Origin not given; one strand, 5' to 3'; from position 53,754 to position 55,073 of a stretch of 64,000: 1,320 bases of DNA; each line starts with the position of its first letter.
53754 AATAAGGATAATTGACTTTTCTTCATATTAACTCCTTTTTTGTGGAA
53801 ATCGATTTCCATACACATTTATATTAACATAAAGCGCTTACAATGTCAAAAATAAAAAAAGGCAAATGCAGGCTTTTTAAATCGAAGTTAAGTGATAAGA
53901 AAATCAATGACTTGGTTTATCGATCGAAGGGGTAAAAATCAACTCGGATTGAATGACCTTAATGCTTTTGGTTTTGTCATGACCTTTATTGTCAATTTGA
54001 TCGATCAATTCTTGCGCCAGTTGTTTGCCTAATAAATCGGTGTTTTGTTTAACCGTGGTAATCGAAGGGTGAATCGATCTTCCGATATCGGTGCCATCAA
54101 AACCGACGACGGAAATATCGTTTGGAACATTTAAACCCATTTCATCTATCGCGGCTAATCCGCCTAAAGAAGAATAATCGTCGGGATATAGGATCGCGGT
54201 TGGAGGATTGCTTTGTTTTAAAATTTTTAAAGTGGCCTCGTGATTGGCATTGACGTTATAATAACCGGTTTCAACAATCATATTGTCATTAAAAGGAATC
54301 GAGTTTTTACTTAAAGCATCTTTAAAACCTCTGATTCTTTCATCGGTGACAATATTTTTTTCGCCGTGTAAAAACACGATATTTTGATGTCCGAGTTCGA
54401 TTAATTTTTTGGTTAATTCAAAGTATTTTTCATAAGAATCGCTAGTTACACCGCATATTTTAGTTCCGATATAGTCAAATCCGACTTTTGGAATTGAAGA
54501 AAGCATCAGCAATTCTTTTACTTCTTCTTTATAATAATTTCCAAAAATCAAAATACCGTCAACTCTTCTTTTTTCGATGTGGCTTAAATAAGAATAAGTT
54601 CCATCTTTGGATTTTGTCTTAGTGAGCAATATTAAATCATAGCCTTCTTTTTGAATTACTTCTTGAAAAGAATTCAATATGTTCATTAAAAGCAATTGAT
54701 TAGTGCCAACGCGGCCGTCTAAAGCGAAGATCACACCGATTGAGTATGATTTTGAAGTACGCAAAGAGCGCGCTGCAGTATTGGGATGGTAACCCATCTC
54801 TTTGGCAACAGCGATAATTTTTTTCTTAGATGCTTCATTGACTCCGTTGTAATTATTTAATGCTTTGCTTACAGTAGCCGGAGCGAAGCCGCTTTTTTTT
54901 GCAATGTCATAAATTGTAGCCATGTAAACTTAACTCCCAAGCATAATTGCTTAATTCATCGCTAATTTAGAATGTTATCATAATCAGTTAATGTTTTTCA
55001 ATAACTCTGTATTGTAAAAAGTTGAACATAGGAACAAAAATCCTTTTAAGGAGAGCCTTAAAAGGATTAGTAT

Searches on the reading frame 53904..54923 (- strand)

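Call 33: search_protein_families(library=pfam, proteins=[window:53904-54923:-], max_evalue=0.00001)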
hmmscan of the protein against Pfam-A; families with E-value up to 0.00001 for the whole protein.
window:53904-54923:- (339 aa): 3 families
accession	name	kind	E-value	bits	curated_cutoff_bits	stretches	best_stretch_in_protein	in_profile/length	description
PF13377.12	Peripla_BP_3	-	4.9e-28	98.7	26.5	1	172-318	2-153/167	Periplasmic binding protein-like domain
PF00532.27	Peripla_BP_1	-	4.3e-20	72.8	22.2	1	80-323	17-273/281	Periplasmic binding proteins and sugar binding domain of LacI family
PF00356.27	LacI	-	6.3e-14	51.9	27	1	3-48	1-46/46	Bacterial regulatory proteins, lacI family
